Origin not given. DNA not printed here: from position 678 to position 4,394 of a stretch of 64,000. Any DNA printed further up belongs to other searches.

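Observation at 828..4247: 1139-aa fusion of a GltD-like Fe-S flavoprotein and a PyrK/FNR-like 2Fe-2S reductase, with a novel 230-aa N-terminal domain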

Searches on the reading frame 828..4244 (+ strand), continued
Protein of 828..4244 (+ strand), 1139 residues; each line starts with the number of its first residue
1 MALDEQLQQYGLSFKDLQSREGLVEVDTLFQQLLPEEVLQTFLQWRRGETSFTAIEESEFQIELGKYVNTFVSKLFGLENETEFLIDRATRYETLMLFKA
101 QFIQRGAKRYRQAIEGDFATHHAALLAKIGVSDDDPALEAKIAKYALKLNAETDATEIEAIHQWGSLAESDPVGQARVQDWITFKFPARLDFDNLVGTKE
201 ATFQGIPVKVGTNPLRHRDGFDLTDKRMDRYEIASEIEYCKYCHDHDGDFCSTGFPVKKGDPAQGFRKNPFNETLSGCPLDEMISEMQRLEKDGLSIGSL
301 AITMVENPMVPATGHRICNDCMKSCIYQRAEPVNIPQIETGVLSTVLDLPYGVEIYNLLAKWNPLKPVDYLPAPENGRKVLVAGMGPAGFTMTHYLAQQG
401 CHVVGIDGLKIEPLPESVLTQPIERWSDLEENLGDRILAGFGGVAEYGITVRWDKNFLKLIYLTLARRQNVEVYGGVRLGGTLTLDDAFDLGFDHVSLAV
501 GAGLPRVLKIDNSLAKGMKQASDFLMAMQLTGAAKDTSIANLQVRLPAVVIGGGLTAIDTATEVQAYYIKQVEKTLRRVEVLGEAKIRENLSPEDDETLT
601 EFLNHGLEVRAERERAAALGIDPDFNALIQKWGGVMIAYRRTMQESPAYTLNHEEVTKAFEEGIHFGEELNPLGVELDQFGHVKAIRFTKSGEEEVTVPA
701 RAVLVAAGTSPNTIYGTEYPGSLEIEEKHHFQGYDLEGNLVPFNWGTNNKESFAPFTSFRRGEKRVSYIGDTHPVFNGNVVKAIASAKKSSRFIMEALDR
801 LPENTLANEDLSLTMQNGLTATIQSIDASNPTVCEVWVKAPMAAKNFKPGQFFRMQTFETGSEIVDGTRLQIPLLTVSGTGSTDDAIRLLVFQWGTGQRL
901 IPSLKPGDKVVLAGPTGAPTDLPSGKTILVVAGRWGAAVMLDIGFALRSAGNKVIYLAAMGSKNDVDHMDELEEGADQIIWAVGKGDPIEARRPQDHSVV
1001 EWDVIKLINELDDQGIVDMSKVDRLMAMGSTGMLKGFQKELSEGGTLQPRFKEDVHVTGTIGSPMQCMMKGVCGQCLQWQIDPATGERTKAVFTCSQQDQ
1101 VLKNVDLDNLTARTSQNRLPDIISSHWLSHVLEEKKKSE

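Call 6: find_homologous_proteins(query=window:828-4244:+, max_evalue=0.00001)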
Query window:828-4244:+ (1139 aa): 8000 proteins with E <= 0.00001 among 8000 candidates; the best 120 are listed.
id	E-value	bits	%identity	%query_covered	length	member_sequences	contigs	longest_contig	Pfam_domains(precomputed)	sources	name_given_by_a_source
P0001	0.0e+0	2622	100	100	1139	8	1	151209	PF27156.1,PF07992.21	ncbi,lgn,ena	-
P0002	0.0e+0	2392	90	100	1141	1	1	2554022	PF27156.1,PF07992.21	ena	-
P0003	0.0e+0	2390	90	100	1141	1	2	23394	PF27156.1,PF07992.21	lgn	-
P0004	0.0e+0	2389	90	100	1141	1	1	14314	PF27156.1,PF07992.21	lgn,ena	-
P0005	0.0e+0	2389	90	100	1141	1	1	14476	PF27156.1,PF07992.21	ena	-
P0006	0.0e+0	2388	90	100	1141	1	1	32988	PF27156.1,PF07992.21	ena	-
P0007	0.0e+0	2387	90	100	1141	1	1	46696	PF27156.1,PF07992.21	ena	-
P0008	0.0e+0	2387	90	100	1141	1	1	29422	PF27156.1,PF07992.21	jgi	-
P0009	0.0e+0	2387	90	100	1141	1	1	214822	PF27156.1,PF07992.21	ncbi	-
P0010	0.0e+0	2387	90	100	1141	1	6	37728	PF27156.1,PF07992.21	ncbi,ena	-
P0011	0.0e+0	2386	90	100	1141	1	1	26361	PF27156.1,PF07992.21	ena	-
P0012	0.0e+0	2386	90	100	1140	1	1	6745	PF27156.1,PF07992.21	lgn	-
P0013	0.0e+0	2386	90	100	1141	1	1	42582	PF27156.1,PF07992.21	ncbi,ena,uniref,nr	ncbi:MAG TPA: FAD-dependent oxidoreductase [Candidatus Ignatzschineria merdigallinarum]|uniref:FAD-d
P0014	0.0e+0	2384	90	100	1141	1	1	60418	PF27156.1,PF07992.21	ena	-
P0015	0.0e+0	2383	90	100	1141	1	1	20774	PF27156.1,PF07992.21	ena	-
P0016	0.0e+0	2381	90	100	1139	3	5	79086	PF27156.1,PF07992.21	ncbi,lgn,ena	-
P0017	0.0e+0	2376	90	100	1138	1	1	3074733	PF27156.1,PF07992.21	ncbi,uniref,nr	ncbi:FAD-dependent oxidoreductase [Ignatzschineria rhizosphaerae]|uniref:FAD-dependent oxidoreductas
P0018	0.0e+0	2375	89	100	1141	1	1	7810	PF27156.1,PF07992.21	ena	-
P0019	0.0e+0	2372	89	100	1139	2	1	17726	PF27156.1,PF07992.21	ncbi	-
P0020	0.0e+0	2350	89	100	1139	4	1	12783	PF27156.1,PF07992.21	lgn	-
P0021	0.0e+0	2340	89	100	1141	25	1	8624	PF27156.1,PF07992.21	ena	-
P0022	0.0e+0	2335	89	100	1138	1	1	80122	PF27156.1,PF07992.21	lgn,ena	-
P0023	0.0e+0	2315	88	100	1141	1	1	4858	PF27156.1,PF07992.21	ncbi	-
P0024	0.0e+0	2301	87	100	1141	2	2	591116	PF27156.1,PF07992.21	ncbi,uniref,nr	ncbi:pyridine nucleotide-disulfide oxidoreductase [Ignatzschineria ureiclastica]|uniref:Pyridine nuc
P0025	0.0e+0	2282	86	100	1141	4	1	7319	PF27156.1,PF07992.21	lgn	-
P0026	0.0e+0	2109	80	100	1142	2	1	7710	PF27156.1,PF07992.21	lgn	-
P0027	0.0e+0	1933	74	100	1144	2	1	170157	PF27156.1,PF07992.21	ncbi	-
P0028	0.0e+0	1895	72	100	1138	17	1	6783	PF27156.1,PF07992.21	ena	-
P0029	0.0e+0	1839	71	100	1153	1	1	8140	PF27156.1,PF07992.21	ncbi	-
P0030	0.0e+0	1742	82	82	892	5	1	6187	PF27156.1,PF07992.21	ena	-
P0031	0.0e+0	1651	64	99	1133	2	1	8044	PF27156.1,PF07992.21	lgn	-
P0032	0.0e+0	1641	64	99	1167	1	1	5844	PF27156.1,PF07992.21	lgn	-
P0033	0.0e+0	1631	62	99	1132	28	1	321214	PF14691.12,PF27156.1,PF07992.21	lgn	-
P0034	0.0e+0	1631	62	99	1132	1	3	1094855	PF14691.12,PF27156.1,PF07992.21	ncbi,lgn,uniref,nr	ncbi:FAD-dependent oxidoreductase [Wohlfahrtiimonas chitiniclastica]|uniref:FAD-dependent oxidoreduc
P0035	0.0e+0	1631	62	99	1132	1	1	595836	PF14691.12,PF27156.1,PF07992.21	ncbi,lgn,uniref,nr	ncbi:pyridine nucleotide-disulfide oxidoreductase [Wohlfahrtiimonas chitiniclastica]|uniref:FAD-depe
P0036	0.0e+0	1623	62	99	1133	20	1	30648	PF14691.12,PF27156.1,PF07992.21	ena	-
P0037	0.0e+0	1619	62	99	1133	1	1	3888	PF14691.12,PF27156.1,PF07992.21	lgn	-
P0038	0.0e+0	1610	61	99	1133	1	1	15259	PF14691.12,PF27156.1,PF07992.21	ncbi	-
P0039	0.0e+0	1604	61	100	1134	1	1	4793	PF14691.12,PF27156.1,PF07992.21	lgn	-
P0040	0.0e+0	1555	60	99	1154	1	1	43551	PF27156.1,PF07992.21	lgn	-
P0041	0.0e+0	1554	61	99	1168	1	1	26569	PF27156.1,PF07992.21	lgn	-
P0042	0.0e+0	1516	60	100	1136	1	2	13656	PF14691.12,PF27156.1,PF07992.21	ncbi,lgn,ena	-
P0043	0.0e+0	1472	67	84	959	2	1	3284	PF07992.21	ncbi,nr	ncbi:pyridine nucleotide-disulfide oxidoreductase [Gammaproteobacteria bacterium]|nr:pyridine nucleo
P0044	0.0e+0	1467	58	99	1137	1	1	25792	PF27156.1,PF07992.21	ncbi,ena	-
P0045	0.0e+0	1373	55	100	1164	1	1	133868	PF27156.1,PF07992.21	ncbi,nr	ncbi:FAD-dependent oxidoreductase [Ectothiorhodospiraceae bacterium WFHF3C12]|nr:FAD-dependent oxido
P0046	0.0e+0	1373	55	99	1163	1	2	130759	PF27156.1,PF07992.21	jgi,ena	-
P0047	0.0e+0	1365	54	99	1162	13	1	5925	PF27156.1,PF07992.21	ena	-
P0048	0.0e+0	1364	54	100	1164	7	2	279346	PF27156.1,PF07992.21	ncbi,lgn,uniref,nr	ncbi:Dihydroorotate dehydrogenase B (NAD(+)), electron transfer subunit [wastewater metagenome]|unir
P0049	0.0e+0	1363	54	100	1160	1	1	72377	PF27156.1,PF07992.21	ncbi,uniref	ncbi:FAD-dependent oxidoreductase [Arhodomonas sp. SL1]|uniref:FAD-dependent oxidoreductase n=1 Tax=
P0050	0.0e+0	1358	55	99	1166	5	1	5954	PF27156.1,PF07992.21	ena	-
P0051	0.0e+0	1357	54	99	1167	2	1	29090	PF27156.1,PF07992.21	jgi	jgi:NADPH-dependent glutamate synthase beta subunit-like oxidoreductase/NAD(P)H-flavin reductase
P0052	0.0e+0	1355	54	100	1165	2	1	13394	PF27156.1,PF07992.21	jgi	-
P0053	0.0e+0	1355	55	99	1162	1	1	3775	PF27156.1,PF07992.21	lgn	-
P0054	0.0e+0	1354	54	100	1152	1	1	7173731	PF27156.1,PF07992.21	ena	-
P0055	0.0e+0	1354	54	100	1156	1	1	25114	PF27156.1,PF07992.21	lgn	-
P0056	0.0e+0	1354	54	99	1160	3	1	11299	PF27156.1,PF07992.21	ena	-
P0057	0.0e+0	1353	54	99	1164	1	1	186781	PF27156.1,PF07992.21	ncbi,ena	-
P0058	0.0e+0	1353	54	100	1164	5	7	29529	PF27156.1,PF07992.21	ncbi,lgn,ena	-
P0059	0.0e+0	1352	55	100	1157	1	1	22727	PF27156.1,PF07992.21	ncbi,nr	ncbi:MAG TPA: FAD-dependent oxidoreductase [Candidatus Competibacteraceae bacterium]|nr:FAD-dependen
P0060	0.0e+0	1352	54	100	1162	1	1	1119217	PF27156.1,PF07992.21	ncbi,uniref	ncbi:FAD-dependent oxidoreductase [Spiribacter sp. 1M153]|uniref:FAD-dependent oxidoreductase n=1 Ta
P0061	0.0e+0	1352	55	99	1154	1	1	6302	PF27156.1,PF07992.21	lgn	-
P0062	0.0e+0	1350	54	99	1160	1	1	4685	PF27156.1,PF07992.21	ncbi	-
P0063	0.0e+0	1350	54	100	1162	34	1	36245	PF27156.1,PF07992.21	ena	-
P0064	0.0e+0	1349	54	99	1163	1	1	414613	PF27156.1,PF07992.21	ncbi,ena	-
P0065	0.0e+0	1349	54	99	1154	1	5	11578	PF27156.1,PF07992.21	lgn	-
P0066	0.0e+0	1348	54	100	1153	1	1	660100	PF27156.1,PF07992.21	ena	-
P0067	0.0e+0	1347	54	99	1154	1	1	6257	PF27156.1,PF07992.21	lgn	-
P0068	0.0e+0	1347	54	99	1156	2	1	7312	PF27156.1,PF07992.21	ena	-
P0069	0.0e+0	1347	54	99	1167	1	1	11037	PF27156.1,PF07992.21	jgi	jgi:NADPH-dependent glutamate synthase beta subunit-like oxidoreductase/NAD(P)H-flavin reductase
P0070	0.0e+0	1346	54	100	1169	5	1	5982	PF27156.1,PF07992.21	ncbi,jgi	ncbi:MAG: pyridine nucleotide-disulfide oxidoreductase [Gammaproteobacteria bacterium]|jgi:NADPH-dep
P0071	0.0e+0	1346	53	99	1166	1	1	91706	PF27156.1,PF07992.21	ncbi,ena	-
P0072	0.0e+0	1345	54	99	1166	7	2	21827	PF27156.1,PF07992.21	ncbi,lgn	-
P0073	0.0e+0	1344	53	100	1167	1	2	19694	PF27156.1,PF07992.21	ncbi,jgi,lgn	ncbi:MAG: FAD-dependent oxidoreductase [Gammaproteobacteria bacterium]|jgi:NADPH-dependent glutamate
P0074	0.0e+0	1342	55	99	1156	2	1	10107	PF27156.1,PF07992.21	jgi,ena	-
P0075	0.0e+0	1342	53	99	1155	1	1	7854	PF27156.1,PF07992.21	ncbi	-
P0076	0.0e+0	1341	53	100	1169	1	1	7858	PF27156.1,PF07992.21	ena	-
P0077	0.0e+0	1341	55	99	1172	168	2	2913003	PF27156.1,PF07992.21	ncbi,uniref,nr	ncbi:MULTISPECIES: FAD-dependent oxidoreductase [Acidithiobacillus]|uniref:FAD-dependent oxidoreduct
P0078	0.0e+0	1341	53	100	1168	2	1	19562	PF27156.1,PF07992.21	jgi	-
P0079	0.0e+0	1341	53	100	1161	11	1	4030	PF27156.1,PF07992.21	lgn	-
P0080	0.0e+0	1341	53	100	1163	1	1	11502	PF27156.1,PF07992.21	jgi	jgi:NADPH-dependent glutamate synthase beta subunit-like oxidoreductase/NAD(P)H-flavin reductase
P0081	0.0e+0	1340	54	99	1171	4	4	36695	PF27156.1,PF07992.21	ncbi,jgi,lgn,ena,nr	ncbi:MAG TPA: FAD-dependent oxidoreductase [Gammaproteobacteria bacterium]|nr:FAD-dependent oxidored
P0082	0.0e+0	1339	54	100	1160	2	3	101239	PF27156.1,PF07992.21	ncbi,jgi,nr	ncbi:MAG: FAD-dependent oxidoreductase [Spiribacter sp.]|jgi:NADPH-dependent glutamate synthase beta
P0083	0.0e+0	1339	53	100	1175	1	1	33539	PF27156.1,PF07992.21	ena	-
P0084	0.0e+0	1339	54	100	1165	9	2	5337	PF27156.1,PF07992.21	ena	-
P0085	0.0e+0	1337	54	99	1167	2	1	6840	PF27156.1,PF07992.21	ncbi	-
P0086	0.0e+0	1335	53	100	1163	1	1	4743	PF27156.1,PF07992.21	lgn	-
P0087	0.0e+0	1335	54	99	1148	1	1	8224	PF27156.1,PF07992.21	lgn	-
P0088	0.0e+0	1334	53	100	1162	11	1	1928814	PF27156.1,PF07992.21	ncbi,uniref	ncbi:FAD-dependent oxidoreductase [Spiribacter onubensis]|uniref:FAD-dependent oxidoreductase n=1 Ta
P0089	0.0e+0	1333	55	98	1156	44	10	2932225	PF27156.1,PF07992.21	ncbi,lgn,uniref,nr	ncbi:pyridine nucleotide-disulfide oxidoreductase [Acidithiobacillus caldus]|uniref:FAD/NAD(P)-bindi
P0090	0.0e+0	1333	53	100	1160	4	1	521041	PF27156.1,PF07992.21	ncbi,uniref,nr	ncbi:pyridine nucleotide-disulfide oxidoreductase [Spiribacter sp. C176]|uniref:Pyridine nucleotide-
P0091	0.0e+0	1333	53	100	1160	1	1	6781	PF27156.1,PF07992.21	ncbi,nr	ncbi:MAG: FAD-dependent oxidoreductase [Gammaproteobacteria bacterium]|nr:FAD-dependent oxidoreducta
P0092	0.0e+0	1332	55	99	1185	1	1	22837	PF27156.1,PF07992.21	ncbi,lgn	-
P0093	0.0e+0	1332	54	99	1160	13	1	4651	PF27156.1,PF07992.21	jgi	-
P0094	0.0e+0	1332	54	99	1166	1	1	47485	PF27156.1,PF07992.21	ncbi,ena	-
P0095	0.0e+0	1332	63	81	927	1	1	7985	PF27156.1,PF07992.21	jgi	jgi:NADPH-dependent glutamate synthase beta subunit-like oxidoreductase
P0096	0.0e+0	1331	53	100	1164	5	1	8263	PF27156.1,PF07992.21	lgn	-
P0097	0.0e+0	1329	54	99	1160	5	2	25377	PF27156.1,PF07992.21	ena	-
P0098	0.0e+0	1329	53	100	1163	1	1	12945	PF27156.1,PF07992.21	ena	-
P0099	0.0e+0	1329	53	100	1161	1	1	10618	PF27156.1,PF07992.21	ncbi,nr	ncbi:MAG: pyridine nucleotide-disulfide oxidoreductase [Nitrococcus sp.]|nr:pyridine nucleotide-disu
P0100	0.0e+0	1328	55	99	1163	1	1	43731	PF27156.1,PF07992.21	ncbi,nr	ncbi:pyridine nucleotide-disulfide oxidoreductase [Acidithiobacillus ferrivorans]|nr:FAD-dependent o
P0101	0.0e+0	1328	55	98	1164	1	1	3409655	PF27156.1,PF07992.21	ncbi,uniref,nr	ncbi:conserved protein of unknown function [Acidithiobacillus ferrivorans]|uniref:FAD-binding FR-typ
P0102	0.0e+0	1328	55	98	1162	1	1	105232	PF27156.1,PF07992.21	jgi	-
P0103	0.0e+0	1328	55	99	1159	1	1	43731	PF27156.1,PF07992.21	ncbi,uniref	ncbi:FAD-dependent oxidoreductase [Acidithiobacillus ferrivorans]|uniref:FAD-dependent oxidoreductas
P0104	0.0e+0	1328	55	98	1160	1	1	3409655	PF27156.1,PF07992.21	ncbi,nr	ncbi:FAD-dependent oxidoreductase [Acidithiobacillus ferrivorans]|nr:FAD-dependent oxidoreductase [A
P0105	0.0e+0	1328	53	100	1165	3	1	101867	PF14691.12,PF27156.1,PF07992.21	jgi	jgi:NADPH-dependent glutamate synthase beta subunit-like oxidoreductase/NAD(P)H-flavin reductase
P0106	0.0e+0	1327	55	98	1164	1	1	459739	PF27156.1,PF07992.21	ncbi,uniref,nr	ncbi:conserved hypothetical protein [Acidithiobacillus ferrivorans]|uniref:FAD-binding FR-type domai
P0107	0.0e+0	1327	53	99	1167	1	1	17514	PF27156.1,PF07992.21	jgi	-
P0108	0.0e+0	1327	55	99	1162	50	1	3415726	PF27156.1,PF07992.21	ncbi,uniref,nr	ncbi:FAD-dependent oxidoreductase [Acidithiobacillus thiooxidans]|uniref:Pyridine nucleotide-disulfi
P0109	0.0e+0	1327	55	99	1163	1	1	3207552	PF27156.1,PF07992.21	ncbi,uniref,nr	ncbi:hypothetical protein Acife_0066 [Acidithiobacillus ferrivorans SS3]|uniref:FAD-binding FR-type 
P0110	0.0e+0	1326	54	98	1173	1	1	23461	PF27156.1,PF07992.21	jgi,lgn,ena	-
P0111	0.0e+0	1326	56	96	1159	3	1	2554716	PF27156.1,PF07992.21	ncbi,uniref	ncbi:FAD-dependent oxidoreductase [Acidithiobacillus sp. AMEEHan]|uniref:FAD-dependent oxidoreductas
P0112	0.0e+0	1325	53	100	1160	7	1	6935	PF27156.1,PF07992.21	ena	-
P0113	0.0e+0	1325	53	100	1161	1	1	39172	PF27156.1,PF07992.21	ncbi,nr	ncbi:MAG: pyridine nucleotide-disulfide oxidoreductase [Nitrococcus sp.]|nr:pyridine nucleotide-disu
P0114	0.0e+0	1325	53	100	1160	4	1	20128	PF27156.1,PF07992.21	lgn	-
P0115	0.0e+0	1325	53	99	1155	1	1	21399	PF27156.1,PF07992.21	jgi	-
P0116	0.0e+0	1325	54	100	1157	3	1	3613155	PF27156.1,PF07992.21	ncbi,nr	ncbi:FAD-dependent oxidoreductase [Nitrococcus mobilis]|nr:FAD-dependent oxidoreductase [Nitrococcus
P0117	0.0e+0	1325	53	100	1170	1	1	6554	PF27156.1,PF07992.21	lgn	-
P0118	0.0e+0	1324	53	100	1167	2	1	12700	PF27156.1,PF07992.21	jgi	jgi:NADPH-dependent glutamate synthase beta subunit-like oxidoreductase/NAD(P)H-flavin reductase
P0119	0.0e+0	1324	54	99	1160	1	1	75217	PF27156.1,PF07992.21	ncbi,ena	-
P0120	0.0e+0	1323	54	100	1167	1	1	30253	PF27156.1,PF07992.21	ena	-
